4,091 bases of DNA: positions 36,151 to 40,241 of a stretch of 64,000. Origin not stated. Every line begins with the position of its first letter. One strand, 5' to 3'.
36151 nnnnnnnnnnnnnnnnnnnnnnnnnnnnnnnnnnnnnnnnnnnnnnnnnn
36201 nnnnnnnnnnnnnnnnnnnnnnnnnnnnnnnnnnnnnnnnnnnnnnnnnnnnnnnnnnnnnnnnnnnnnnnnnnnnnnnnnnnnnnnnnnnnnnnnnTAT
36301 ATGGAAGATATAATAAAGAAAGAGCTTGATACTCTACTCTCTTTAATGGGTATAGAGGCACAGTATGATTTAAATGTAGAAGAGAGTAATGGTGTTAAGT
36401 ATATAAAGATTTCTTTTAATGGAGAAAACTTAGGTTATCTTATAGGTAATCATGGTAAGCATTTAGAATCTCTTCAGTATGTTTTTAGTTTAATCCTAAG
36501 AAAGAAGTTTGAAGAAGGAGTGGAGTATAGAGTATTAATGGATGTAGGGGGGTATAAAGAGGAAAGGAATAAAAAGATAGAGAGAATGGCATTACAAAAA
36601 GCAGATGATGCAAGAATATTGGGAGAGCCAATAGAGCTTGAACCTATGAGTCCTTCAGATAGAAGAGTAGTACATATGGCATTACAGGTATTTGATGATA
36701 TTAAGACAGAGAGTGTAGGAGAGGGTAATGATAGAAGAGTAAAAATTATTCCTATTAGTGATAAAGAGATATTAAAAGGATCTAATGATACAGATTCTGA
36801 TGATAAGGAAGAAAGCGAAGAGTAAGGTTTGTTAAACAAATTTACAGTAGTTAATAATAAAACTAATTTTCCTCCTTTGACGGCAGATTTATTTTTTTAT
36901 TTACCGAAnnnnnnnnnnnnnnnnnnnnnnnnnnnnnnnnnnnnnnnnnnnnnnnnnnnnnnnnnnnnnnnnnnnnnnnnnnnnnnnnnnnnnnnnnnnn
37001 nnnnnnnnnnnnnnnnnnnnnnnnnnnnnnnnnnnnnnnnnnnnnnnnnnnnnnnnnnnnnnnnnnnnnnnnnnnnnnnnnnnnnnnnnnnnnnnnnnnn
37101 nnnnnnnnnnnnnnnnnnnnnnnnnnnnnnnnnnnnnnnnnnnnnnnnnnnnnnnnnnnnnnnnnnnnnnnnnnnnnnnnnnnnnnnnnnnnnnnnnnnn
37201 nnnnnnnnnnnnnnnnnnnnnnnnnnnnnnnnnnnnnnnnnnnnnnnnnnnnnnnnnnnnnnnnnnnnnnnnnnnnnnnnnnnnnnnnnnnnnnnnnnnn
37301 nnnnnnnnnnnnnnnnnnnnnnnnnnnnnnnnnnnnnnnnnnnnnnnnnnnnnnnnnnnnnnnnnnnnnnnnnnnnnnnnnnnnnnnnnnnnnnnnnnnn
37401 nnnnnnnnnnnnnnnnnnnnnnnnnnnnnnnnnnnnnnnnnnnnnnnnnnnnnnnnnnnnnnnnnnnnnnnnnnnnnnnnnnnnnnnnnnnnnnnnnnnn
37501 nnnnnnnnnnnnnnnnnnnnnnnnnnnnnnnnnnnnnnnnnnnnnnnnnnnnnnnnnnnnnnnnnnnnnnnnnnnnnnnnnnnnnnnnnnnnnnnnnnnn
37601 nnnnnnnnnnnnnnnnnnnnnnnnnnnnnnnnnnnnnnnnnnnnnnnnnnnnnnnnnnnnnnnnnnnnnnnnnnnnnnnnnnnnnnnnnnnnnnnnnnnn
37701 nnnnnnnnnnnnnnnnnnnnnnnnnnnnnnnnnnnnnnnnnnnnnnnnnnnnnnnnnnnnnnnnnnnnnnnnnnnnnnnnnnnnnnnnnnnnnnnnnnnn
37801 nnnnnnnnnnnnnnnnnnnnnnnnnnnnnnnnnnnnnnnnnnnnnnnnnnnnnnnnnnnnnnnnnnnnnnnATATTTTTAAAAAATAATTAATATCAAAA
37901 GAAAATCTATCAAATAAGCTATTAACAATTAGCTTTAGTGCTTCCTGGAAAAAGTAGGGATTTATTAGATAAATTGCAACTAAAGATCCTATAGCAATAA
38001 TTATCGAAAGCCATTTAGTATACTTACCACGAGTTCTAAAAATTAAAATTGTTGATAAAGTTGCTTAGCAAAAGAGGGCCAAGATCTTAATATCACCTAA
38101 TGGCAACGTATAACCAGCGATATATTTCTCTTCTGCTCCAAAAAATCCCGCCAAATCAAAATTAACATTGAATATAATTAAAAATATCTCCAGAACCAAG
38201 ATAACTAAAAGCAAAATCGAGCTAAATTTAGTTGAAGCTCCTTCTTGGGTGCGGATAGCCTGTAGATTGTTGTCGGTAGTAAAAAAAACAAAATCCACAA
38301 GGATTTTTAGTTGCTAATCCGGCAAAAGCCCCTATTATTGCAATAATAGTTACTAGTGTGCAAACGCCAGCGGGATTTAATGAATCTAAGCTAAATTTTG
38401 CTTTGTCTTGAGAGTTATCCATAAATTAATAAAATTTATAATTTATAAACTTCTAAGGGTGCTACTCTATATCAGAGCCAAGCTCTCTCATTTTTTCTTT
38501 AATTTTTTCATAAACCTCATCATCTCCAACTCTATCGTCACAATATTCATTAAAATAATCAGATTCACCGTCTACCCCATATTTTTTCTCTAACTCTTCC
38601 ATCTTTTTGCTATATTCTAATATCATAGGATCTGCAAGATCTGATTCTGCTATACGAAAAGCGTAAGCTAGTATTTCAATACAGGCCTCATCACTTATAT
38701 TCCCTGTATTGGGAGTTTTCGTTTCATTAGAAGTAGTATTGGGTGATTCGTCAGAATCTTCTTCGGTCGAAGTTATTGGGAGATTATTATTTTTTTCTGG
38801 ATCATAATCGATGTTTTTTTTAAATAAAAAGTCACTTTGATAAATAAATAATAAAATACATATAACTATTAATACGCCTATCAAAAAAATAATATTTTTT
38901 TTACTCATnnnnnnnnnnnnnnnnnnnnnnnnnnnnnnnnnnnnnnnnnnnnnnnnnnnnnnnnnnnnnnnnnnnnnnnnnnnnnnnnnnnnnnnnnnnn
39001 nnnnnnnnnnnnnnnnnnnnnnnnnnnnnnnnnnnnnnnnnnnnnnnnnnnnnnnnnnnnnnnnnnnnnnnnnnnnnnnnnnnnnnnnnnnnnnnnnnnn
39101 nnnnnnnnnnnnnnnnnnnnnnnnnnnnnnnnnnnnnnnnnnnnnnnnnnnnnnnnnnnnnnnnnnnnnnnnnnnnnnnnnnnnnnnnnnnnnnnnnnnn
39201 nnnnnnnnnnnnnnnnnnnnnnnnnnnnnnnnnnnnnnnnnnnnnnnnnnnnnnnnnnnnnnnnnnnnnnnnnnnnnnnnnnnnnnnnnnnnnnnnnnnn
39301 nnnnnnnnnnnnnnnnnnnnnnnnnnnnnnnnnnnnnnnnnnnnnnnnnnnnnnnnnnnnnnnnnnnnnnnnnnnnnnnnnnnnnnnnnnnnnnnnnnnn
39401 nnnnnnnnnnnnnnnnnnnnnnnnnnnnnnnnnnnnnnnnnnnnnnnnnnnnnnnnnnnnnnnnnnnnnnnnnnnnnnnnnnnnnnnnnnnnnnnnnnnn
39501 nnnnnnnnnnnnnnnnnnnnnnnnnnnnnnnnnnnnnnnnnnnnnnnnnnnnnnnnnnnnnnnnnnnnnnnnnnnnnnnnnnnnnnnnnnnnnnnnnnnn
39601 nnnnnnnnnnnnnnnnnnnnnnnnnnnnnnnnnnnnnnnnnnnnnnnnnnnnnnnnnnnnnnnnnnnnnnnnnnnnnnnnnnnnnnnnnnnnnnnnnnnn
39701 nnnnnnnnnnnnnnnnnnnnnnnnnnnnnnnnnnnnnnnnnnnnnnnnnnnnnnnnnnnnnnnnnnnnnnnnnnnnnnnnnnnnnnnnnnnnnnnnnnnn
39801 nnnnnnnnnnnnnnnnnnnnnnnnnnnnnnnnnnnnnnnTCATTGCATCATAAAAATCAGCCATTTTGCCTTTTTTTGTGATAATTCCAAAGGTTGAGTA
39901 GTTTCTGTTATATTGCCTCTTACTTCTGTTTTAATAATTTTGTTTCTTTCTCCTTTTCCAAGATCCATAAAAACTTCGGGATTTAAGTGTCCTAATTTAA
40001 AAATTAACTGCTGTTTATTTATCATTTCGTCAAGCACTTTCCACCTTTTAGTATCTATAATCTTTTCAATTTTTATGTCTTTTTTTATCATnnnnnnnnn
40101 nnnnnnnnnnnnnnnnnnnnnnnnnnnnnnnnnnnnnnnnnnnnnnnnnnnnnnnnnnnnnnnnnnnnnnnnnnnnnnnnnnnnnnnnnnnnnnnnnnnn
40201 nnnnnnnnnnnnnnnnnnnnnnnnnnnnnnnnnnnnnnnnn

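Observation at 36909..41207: Roughly 4-kb decaying island 3' of tRNA-Ser(GGA)/tRNA-Arg(UCU): serial frameshifted pseudogenes plus a higher-GC YARHG gene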

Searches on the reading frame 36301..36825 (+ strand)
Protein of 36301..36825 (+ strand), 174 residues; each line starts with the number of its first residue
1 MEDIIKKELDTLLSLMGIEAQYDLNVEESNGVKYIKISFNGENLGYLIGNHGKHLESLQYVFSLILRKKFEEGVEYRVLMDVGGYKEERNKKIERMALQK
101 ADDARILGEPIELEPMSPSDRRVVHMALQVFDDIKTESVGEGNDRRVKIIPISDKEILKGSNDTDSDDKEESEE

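Call 9: find_encoding_contigs(protein=window:36301-36825:+, flank=10000, max_places=10)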
Protein window:36301-36825:+ (174 aa): 8 contigs read that carry it; 7 places shown.
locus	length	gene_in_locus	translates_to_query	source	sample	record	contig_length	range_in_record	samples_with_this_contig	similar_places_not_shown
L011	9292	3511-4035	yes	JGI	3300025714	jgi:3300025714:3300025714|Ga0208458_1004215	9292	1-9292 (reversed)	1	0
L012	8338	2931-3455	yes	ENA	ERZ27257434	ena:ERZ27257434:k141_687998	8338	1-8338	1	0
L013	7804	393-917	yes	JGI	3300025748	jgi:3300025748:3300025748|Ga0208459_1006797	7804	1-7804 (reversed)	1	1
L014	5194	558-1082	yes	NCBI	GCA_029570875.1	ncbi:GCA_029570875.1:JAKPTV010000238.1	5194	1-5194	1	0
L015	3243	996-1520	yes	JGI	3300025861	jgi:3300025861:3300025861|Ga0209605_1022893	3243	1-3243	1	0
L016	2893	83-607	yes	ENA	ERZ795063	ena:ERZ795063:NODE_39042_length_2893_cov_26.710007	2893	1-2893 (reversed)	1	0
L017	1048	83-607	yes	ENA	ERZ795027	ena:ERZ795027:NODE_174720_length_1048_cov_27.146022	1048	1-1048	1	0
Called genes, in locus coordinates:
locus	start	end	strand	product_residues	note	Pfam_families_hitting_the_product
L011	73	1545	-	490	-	PF11638:DnaA_N, PF00910:RNA_helicase (faint), PF01695:IstB_IS21, PF00308:Bac_DnaA, PF01637:ATPase_2 (weak), PF13173:AAA_14 (weak), PF08299:Bac_DnaA_C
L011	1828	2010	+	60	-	PF00468:Ribosomal_L34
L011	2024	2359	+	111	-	PF00825:Ribonuclease_P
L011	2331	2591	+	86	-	PF01809:YidD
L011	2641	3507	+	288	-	PF02096:60KD_IMP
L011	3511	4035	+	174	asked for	PF13083:KH_KhpA-B, PF01424:R3H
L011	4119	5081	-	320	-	PF13308:YARHG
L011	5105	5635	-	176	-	-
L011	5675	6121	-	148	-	-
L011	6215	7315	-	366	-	-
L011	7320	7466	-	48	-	PF01381:HTH_3, PF13443:HTH_26 (weak)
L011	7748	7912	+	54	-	-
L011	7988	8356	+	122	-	-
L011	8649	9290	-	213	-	?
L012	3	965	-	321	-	?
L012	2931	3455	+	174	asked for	PF13083:KH_KhpA-B, PF01424:R3H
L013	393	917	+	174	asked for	PF13083:KH_KhpA-B, PF01424:R3H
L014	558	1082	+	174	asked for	PF13083:KH_KhpA-B, PF01424:R3H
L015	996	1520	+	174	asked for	PF13083:KH_KhpA-B, PF01424:R3H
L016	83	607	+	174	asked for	PF13083:KH_KhpA-B, PF01424:R3H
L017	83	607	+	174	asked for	PF13083:KH_KhpA-B, PF01424:R3H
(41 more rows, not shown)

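Call 24: find_related_loci(query=window:36301-36825:+, collection=genome_contigs, flank=10000)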
Query window:36301-36825:+ (174 aa) in genome_contigs; peptide patterns used: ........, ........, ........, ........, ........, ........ (x = any residue, [..] = any of these).
227 stretches matched a pattern; 4 encode a relative of the query (tblastn E <= 1e-3); 4 distinct loci.
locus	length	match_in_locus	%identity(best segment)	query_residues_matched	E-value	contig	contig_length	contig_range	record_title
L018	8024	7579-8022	97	1-148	9e-94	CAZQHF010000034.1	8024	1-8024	MAG TPA_asm: uncultured Candidatus Saccharibacteria bacterium isolate binchicken_co27_102 genome assembly, contig: NODE_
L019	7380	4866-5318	74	1-151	9e-76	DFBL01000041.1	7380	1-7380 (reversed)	MAG TPA_asm: Candidatus Dojkabacteria bacterium UBA3081 UBA3081_contig_57534, whole genome shotgun sequence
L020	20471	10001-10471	67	1-157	2e-70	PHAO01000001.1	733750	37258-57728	MAG: Candidatus Dojkabacteria bacterium HGW-Dojkabacteria-1 bjp_ig2158_scaffold_0, whole genome shotgun sequence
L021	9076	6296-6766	66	1-157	7e-70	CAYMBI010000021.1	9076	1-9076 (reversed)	MAG TPA_asm: uncultured Candidatus Saccharibacteria bacterium isolate SRP093185_co1_143 genome assembly, contig: NODE_57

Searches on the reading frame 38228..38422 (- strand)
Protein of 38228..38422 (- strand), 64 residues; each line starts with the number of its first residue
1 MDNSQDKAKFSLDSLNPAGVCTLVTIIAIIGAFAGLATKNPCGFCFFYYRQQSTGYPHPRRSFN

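Call 14: find_encoding_contigs(protein=window:38228-38422:-, flank=10000, max_places=10)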
Protein window:38228-38422:- (64 aa): no gene with exactly this product is on record in the collection.

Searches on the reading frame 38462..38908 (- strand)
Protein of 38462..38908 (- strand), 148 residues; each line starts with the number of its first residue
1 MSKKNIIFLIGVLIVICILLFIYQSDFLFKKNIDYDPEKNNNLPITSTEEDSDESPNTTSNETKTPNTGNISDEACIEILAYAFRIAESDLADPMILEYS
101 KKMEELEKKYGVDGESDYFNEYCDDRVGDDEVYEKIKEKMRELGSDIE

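Call 7: search_protein_families(library=pfam, max_evalue=1, proteins=[window:38462-38908:-])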
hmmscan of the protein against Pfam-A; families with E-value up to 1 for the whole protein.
window:38462-38908:- (148 aa): 1 family
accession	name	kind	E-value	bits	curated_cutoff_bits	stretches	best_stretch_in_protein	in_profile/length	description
PF12911.12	OppC_N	-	0.18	12.2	23.9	1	3-44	11-52/53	N-terminal TM domain of oligopeptide transport permease C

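Call 16: find_encoding_contigs(protein=window:38462-38908:-, flank=10000, max_places=10)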
Protein window:38462-38908:- (148 aa): no gene with exactly this product is on record in the collection.

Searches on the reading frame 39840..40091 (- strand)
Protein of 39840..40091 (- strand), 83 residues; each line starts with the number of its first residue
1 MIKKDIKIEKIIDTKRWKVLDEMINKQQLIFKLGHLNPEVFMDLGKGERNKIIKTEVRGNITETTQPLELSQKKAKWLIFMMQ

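Call 13: find_encoding_contigs(protein=window:39840-40091:-, flank=10000, max_places=10)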
Protein window:39840-40091:- (83 aa): no gene with exactly this product is on record in the collection.
